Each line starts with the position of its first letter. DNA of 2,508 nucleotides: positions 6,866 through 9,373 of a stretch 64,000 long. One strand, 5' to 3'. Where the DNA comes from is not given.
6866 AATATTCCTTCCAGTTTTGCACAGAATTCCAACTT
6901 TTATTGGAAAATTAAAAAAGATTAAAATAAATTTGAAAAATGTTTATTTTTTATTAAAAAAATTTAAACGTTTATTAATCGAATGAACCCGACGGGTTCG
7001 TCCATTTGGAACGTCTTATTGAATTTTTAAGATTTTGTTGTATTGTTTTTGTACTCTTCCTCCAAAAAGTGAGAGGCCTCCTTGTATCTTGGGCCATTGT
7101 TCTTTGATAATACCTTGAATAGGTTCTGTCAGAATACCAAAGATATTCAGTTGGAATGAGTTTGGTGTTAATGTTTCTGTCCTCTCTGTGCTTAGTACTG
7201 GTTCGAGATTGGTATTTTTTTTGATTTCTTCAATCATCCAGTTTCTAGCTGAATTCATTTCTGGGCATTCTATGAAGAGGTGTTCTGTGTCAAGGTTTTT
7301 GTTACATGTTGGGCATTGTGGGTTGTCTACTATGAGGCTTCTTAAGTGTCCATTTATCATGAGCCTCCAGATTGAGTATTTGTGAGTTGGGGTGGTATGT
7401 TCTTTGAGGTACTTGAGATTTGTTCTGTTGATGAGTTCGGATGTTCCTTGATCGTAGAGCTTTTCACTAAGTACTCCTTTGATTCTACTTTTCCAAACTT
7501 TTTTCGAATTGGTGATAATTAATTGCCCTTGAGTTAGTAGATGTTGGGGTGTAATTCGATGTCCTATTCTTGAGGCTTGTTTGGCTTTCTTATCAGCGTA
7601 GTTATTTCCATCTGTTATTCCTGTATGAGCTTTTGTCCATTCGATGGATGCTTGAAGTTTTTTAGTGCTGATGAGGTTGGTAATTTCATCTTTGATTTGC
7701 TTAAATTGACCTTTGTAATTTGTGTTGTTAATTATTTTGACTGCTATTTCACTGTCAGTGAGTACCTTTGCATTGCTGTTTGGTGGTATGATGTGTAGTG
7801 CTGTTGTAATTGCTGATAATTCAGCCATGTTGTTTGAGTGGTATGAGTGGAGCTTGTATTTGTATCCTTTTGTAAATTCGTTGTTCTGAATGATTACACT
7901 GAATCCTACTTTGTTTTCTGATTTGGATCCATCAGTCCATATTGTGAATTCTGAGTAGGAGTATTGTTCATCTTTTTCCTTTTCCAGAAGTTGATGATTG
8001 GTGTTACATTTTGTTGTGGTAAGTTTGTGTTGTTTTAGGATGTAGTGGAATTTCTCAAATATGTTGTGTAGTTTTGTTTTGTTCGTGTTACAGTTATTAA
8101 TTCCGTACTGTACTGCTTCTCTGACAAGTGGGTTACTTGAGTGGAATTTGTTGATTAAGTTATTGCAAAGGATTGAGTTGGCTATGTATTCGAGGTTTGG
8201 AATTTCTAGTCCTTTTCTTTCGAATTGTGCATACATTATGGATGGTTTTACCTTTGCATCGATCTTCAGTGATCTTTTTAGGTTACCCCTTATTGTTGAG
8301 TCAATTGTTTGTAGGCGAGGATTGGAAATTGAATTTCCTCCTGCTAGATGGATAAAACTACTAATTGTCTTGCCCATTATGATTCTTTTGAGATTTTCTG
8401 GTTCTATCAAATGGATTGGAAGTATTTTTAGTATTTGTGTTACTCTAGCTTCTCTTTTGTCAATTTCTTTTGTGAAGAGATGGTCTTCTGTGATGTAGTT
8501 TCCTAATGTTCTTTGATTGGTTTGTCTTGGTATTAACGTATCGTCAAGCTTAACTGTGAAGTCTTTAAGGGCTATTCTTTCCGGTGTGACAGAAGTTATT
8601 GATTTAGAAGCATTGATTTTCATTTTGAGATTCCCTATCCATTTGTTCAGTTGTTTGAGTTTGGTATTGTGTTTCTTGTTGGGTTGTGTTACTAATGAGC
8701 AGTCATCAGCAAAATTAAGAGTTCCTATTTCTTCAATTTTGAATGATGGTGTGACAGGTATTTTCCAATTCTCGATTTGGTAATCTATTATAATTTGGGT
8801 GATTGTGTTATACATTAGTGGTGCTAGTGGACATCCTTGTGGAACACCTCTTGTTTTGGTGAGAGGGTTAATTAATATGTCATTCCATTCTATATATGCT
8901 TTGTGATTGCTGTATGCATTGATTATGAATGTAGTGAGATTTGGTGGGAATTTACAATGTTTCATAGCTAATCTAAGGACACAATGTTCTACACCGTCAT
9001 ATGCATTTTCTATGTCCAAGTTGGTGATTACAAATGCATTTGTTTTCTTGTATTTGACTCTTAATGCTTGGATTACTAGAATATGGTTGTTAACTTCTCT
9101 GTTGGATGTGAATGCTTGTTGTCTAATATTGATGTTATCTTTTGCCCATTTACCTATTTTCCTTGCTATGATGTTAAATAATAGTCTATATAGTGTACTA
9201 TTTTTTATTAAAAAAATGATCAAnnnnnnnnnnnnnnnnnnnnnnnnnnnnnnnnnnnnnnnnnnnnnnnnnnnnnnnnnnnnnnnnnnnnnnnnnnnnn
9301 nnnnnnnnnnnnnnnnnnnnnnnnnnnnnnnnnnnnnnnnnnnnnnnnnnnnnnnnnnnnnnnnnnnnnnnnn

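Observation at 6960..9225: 5'-truncated LINE abutting the Rad1 start codon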

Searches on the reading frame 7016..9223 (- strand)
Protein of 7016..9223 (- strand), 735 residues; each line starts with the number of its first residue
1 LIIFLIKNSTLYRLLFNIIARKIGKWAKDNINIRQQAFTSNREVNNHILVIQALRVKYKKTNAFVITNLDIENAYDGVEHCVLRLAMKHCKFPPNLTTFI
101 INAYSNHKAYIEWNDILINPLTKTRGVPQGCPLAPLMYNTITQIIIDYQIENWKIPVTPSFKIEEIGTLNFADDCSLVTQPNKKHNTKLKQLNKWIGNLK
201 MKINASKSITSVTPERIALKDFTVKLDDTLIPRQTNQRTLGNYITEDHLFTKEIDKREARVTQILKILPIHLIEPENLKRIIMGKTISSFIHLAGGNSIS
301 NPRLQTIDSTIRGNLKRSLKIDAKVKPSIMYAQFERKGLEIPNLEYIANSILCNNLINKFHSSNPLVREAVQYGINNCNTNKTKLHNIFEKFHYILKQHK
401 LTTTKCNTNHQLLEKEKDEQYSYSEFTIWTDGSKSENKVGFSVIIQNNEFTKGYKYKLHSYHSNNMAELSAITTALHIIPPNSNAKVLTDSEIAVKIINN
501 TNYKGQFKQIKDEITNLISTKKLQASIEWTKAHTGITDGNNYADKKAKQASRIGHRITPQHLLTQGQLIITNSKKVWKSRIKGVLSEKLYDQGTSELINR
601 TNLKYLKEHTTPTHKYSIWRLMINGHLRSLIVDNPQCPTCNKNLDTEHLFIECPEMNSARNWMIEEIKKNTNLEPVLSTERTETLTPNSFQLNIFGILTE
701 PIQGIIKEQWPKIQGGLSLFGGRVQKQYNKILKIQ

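Call 3: search_protein_families(library=pfam, proteins=[window:7016-9223:-], max_evalue=0.01)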
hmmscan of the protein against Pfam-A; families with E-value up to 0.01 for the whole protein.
window:7016-9223:- (735 aa): 3 families
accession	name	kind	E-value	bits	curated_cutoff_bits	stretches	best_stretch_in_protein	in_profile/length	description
PF00078.32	RVT_1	-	1.5e-21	77.5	29.6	1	9-211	16-192/205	Reverse transcriptase (RNA-dependent DNA polymerase)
PF00075.30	RNase_H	-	4e-17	63.1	25.8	1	425-551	3-140/141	RNase H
PF13456.12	RVT_3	-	0.00082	19.7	21.6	1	431-548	3-121/123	Reverse transcriptase-like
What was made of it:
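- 7571..7951 (-): RNase H domain. Pfam RNase_H E=4e-17 (call 3)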

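Call 9: find_homologous_proteins(query=window:7019-9199:-)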
Query window:7019-9199:- (727 aa): 33 proteins with E <= 0.001 among 6049 candidates.
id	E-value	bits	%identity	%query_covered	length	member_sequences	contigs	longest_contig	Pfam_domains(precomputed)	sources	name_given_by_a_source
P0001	0.0e+0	1624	99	100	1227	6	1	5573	PF00078.33,PF00075.31,PF03372.30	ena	-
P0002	2.0e-199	683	60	74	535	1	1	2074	PF00075.31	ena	-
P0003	8.7e-153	528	41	99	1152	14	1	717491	PF00078.33,PF00075.31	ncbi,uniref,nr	ncbi:hypothetical protein FDP41_003890 [Naegleria fowleri]|uniref:Reverse transcriptase domain-conta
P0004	2.2e-147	510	39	99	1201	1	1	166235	PF00078.33,PF14529.13,PF00075.31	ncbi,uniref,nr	ncbi:hypothetical protein C9374_012017 [Naegleria lovaniensis]|uniref:Reverse transcriptase domain-c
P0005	2.6e-121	424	35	98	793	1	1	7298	PF00078.33,PF00075.31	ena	-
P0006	2.0e-113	398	34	99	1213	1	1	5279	PF00078.33,PF14529.13,PF00075.31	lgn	-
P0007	1.2e-109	386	37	77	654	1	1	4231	PF00078.33,PF00075.31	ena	-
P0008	6.5e-96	340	33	99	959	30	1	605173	PF00078.33,PF00075.31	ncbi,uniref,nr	ncbi:hypothetical protein FDP41_004384 [Naegleria fowleri]|uniref:Reverse transcriptase domain-conta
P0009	6.0e-94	334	40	64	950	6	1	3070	PF00078.33,PF14529.13,PF03372.30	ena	-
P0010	7.2e-69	251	52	32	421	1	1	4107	PF00078.33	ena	-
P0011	6.5e-47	178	61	20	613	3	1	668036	PF00078.33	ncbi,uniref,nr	ncbi:hypothetical protein FDP41_003640 [Naegleria fowleri]|uniref:Reverse transcriptase domain-conta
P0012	7.8e-40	155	59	17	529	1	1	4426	PF00078.33,PF14529.13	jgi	-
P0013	2.5e-14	71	26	20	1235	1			PF13456.13,PF00078.33,PF14529.13,PF00075.31,PF03372.30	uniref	uniref:Putative rna-directed dna polymerase from mobile element jockey-like isoform x3 n=1 Tax=Xenop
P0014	1.2e-11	62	27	29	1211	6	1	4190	PF00078.33,PF14529.13,PF00075.31,PF03372.30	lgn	-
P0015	4.5e-11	60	21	90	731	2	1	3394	PF00078.33,PF00075.31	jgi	jgi:ribonuclease HI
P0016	1.1e-10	59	24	33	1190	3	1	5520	PF00078.33,PF14529.13,PF00075.31,PF03372.30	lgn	-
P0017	7.3e-9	53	23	82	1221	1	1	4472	PF13456.13,PF00078.33,PF14529.13,PF00075.31,PF03372.30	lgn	-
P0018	9.0e-8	49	22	82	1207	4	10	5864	PF13456.13,PF00078.33,PF14529.13,PF00075.31,PF03372.30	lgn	-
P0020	6.0e-7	46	30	20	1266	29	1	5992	PF00078.33,PF03372.30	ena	-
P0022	6.5e-7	46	25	27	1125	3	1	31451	PF00078.33,PF03372.30,PF13966.12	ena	-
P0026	2.5e-6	44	23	24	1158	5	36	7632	PF00078.33,PF03372.30,PF13966.12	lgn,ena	-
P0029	3.5e-6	44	22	36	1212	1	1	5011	PF13456.13,PF00078.33,PF14529.13,PF00075.31,PF03372.30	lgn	-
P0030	3.3e-5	41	26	21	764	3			PF00078.33,PF03372.30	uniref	uniref:RNA-directed DNA polymerase n=1 Tax=Canis lupus familiaris TaxID=9615 RepID=A0A8C0RN13_CANLF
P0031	6.8e-5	40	21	43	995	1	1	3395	PF00078.33,PF14529.13,PF03372.30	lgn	-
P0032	1.7e-4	38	24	32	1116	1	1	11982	PF00078.33,PF03372.30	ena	-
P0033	4.1e-4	37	25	23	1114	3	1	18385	PF00078.33,PF03372.30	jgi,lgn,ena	jgi:hypothetical protein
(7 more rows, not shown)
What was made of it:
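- On Non-LTR (LINE) retrotransposon, APE type: Relatives also carry PF03372/PF14529 (call 9).
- On I / Tad1 / Ingi-like clades of non-LTR elements: Names attached to the hits ('jockey-like') are automatic and unreliable (call 9).
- Closest known: Non-LTR clades with APE + RT + RNase H. Same: The nearest non-Naegleria database hits have the same Pfam architecture (call 9).
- Closest known: Non-LTR clades with APE + RT + RNase H. Different: Identity to anything outside Naegleria-like sequences is at most 27-30% over parts of the protein (call 9).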

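Call 10: find_encoding_contigs(protein=P0001, flank=10000, max_places=10)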
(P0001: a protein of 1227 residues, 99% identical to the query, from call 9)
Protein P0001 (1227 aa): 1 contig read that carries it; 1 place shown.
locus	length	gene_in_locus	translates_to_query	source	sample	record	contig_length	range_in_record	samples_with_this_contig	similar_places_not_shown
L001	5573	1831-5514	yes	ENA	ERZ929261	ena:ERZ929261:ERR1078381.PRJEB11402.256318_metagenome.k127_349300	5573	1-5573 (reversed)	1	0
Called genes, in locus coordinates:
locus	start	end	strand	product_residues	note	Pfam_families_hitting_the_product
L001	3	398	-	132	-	?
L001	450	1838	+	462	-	-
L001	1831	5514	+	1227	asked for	PF03372:Exo_endo_phos (weak), PF00078:RVT_1, PF00075:RNase_H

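Call 14: list_cluster_members(proteins=[P0001, P0002, P0010])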
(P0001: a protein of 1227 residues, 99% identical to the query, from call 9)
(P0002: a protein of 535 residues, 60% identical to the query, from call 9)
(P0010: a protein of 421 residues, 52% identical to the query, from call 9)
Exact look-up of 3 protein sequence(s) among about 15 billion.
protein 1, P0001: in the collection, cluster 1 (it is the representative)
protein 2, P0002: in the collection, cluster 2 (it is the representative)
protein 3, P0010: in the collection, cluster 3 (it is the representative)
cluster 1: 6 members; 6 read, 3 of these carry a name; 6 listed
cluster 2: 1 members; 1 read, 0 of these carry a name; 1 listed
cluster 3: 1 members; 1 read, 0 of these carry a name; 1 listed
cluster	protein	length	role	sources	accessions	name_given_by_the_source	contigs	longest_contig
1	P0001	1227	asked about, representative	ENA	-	-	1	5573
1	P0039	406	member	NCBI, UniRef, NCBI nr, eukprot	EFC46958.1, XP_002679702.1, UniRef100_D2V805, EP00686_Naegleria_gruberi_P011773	predicted protein [Naegleria gruberi] | Predicted protein n=1 Tax=Naegleria gruberi TaxID=5762 RepID=D2V805_NAEGR | uncharacterized protein NAEGRDRAFT_47408 [Naegleria gruberi]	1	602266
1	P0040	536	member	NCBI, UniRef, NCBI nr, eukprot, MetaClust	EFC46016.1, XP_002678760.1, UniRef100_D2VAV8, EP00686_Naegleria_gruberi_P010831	predicted protein [Naegleria gruberi] | ribonuclease H n=1 Tax=Naegleria gruberi TaxID=5762 RepID=D2VAV8_NAEGR | uncharacterized protein NAEGRDRAFT_48056 [Naegleria gruberi]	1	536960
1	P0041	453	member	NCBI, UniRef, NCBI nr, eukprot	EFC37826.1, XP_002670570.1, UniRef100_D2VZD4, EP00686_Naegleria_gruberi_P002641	predicted protein [Naegleria gruberi] | ribonuclease H n=1 Tax=Naegleria gruberi TaxID=5762 RepID=D2VZD4_NAEGR | uncharacterized protein NAEGRDRAFT_53468 [Naegleria gruberi]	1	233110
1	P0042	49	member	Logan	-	-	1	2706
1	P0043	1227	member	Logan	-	-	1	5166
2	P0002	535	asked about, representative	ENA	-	-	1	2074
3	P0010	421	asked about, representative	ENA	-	-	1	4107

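Call 17: find_encoding_contigs(protein=P0043, flank=10000)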
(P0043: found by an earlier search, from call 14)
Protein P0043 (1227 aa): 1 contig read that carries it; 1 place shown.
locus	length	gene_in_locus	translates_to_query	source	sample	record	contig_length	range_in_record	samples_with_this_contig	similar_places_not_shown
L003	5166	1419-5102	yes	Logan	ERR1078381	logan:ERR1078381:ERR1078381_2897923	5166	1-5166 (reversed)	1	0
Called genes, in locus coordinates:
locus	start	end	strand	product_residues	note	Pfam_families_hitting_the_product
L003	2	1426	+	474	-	?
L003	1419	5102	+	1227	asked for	PF03372:Exo_endo_phos (weak), PF00078:RVT_1, PF00075:RNase_H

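Call 18: find_encoding_contigs(protein=P0040, flank=6000)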
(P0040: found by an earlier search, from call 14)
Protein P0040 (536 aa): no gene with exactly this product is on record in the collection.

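Call 22: find_encoding_contigs(protein=P0042, flank=5000)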
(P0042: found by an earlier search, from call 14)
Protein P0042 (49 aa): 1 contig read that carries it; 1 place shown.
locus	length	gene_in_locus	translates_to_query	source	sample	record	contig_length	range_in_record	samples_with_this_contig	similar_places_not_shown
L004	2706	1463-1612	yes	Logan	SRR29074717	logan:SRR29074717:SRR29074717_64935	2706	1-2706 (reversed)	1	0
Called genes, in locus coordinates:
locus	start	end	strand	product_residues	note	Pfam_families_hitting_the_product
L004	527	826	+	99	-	-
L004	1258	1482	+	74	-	-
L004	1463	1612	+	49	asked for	-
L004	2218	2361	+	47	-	-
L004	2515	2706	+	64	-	?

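Call 23: find_encoding_contigs(protein=P0041, flank=5000)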
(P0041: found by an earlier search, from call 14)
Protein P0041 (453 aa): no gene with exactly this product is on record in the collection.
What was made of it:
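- Tried and rejected: The annotated N. gruberi fragments P0040 and P0041 are not in the contig index (calls 18, 23).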

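Call 33: search_protein_families(library=pfam, proteins=[L001:450-1838:+, L001:1831-5514:+, L001:3-398:-], max_evalue=0.1)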
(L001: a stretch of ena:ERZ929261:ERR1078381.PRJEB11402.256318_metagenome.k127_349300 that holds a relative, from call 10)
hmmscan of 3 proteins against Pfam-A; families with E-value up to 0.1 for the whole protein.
L001:450-1838:+ (462 aa): 4 families
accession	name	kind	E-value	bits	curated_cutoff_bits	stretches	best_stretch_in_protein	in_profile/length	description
PF25055.1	DUF7792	-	8.8e-05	23.1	27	1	407-448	9-50/120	Domain of unknown function (DUF7792)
PF00261.25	Tropomyosin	-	0.0047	16.8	38.6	1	4-116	34-144/242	Tropomyosin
PF24889.1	CCTL2_WNK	-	0.032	14.5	27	0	14-46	42-74/75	WNK CCTL2 domain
PF05377.16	FlaC_arch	-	0.045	14.6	27.8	1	405-444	2-41/55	Flagella accessory protein C (FlaC)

L001:1831-5514:+ (1227 aa): 4 families
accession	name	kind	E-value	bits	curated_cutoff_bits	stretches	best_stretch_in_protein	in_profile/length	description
PF00078.32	RVT_1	-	5e-26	92.1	29.6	1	482-703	1-192/205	Reverse transcriptase (RNA-dependent DNA polymerase)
PF00075.30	RNase_H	-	1.3e-17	64.8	25.8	1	917-1043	3-140/141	RNase H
PF03372.29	Exo_endo_phos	-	1.9e-05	25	24.5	1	27-221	23-215/225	Endonuclease/Exonuclease/phosphatase family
PF13456.12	RVT_3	-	0.0014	19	21.6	1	923-1040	3-121/123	Reverse transcriptase-like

L001:3-398:- (132 aa): 0 families
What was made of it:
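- On Non-LTR (LINE) retrotransposon, APE type: E=1.9e-5 and 25.0 bits against a cut-off of 24.5, so the pass is narrow (call 33).
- Closest known: Non-LTR clades with APE + RT + RNase H. Different: ORF1 has no recognisable nucleic-acid-binding domain in Pfam (call 33).
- The full-length relative L001 has ORF1 (462 aa) and ORF2 (1227 aa) with Exo_endo_phos, RVT_1 and RNase_H (calls 10, 33).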

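Call 39: find_encoding_contigs(protein=P0002, flank=5000, max_places=6)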
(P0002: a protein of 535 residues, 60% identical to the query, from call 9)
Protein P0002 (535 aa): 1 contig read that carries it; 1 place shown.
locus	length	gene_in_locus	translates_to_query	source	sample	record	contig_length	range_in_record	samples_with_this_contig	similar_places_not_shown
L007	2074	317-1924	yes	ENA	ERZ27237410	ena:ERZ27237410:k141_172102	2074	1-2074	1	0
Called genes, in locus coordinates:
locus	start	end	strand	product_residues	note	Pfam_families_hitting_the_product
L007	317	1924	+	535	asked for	PF00075:RNase_H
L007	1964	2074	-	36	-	?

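Call 46: find_homologous_proteins(query=L001:3-398:-)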
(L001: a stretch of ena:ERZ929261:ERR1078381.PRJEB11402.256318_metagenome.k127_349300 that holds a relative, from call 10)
Query L001:3-398:-: 22 candidates shared short words with the query, none scored E <= 0.001.
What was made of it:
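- Tried and rejected: The 132-codon ORF next to the L001 LINE has no database homologue (call 46).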

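Call 49: find_related_loci(query=A2, collection=metagenome_contigs, flank=4000)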
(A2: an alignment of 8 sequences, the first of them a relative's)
Query A2 (1227 aa) in metagenome_contigs; peptide patterns used: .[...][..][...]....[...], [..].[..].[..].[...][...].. (x = any residue, [..] = any of these).
593 stretches matched a pattern; 24 encode a relative of the query (tblastn E <= 1e-3); 24 distinct loci.
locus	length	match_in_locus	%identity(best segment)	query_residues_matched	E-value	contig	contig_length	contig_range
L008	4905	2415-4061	26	469-1043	3e-14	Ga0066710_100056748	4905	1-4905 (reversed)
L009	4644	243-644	36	918-1044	3e-12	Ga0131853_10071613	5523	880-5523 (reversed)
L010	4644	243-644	36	918-1044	3e-12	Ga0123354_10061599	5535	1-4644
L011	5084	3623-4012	37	918-1043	7e-12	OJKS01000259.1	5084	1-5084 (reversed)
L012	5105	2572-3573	22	399-736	5e-10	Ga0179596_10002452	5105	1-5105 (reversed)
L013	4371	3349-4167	27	914-1174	6e-10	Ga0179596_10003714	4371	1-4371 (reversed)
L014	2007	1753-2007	40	908-987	1e-8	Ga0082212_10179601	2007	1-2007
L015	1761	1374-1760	37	918-1040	2e-8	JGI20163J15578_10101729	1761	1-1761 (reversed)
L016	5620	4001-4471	33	920-1050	5e-8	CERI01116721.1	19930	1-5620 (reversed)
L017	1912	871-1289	38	911-1044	7e-12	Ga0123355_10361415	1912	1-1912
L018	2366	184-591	28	918-1043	4e-8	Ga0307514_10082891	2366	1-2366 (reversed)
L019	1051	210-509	34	950-1042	5e-8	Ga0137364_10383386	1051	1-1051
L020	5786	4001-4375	34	909-1025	2e-7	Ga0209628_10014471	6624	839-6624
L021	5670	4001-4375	34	909-1025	2e-7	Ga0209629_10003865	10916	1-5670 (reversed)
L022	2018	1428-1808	34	909-1028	2e-7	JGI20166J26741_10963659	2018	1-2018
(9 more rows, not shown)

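Call 50: find_encoding_contigs(protein=P0005, flank=6000, max_places=6)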
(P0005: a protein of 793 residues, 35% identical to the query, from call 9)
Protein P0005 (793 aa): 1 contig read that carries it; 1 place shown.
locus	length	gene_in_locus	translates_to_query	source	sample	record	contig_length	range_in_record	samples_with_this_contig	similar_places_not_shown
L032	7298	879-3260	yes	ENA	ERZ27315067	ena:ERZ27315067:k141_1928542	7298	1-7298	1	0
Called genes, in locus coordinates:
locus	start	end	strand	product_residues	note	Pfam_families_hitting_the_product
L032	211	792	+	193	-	PF14529:Exo_endo_phos_2 (weak)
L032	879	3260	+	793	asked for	PF00078:RVT_1, PF00075:RNase_H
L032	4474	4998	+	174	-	-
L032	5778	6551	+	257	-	PF00775:Dioxygenase_C (weak)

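Call 51: find_encoding_contigs(protein=P0010, flank=6000, max_places=6)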
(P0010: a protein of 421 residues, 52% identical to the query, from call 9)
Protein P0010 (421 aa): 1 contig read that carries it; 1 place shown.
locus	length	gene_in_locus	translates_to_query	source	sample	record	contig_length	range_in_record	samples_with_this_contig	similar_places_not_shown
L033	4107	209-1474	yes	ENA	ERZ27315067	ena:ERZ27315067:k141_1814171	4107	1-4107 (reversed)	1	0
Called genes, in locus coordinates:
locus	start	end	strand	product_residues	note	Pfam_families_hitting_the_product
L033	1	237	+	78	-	?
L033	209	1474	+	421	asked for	PF00078:RVT_1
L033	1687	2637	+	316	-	PF00075:RNase_H (faint)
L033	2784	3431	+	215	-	-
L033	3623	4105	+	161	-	?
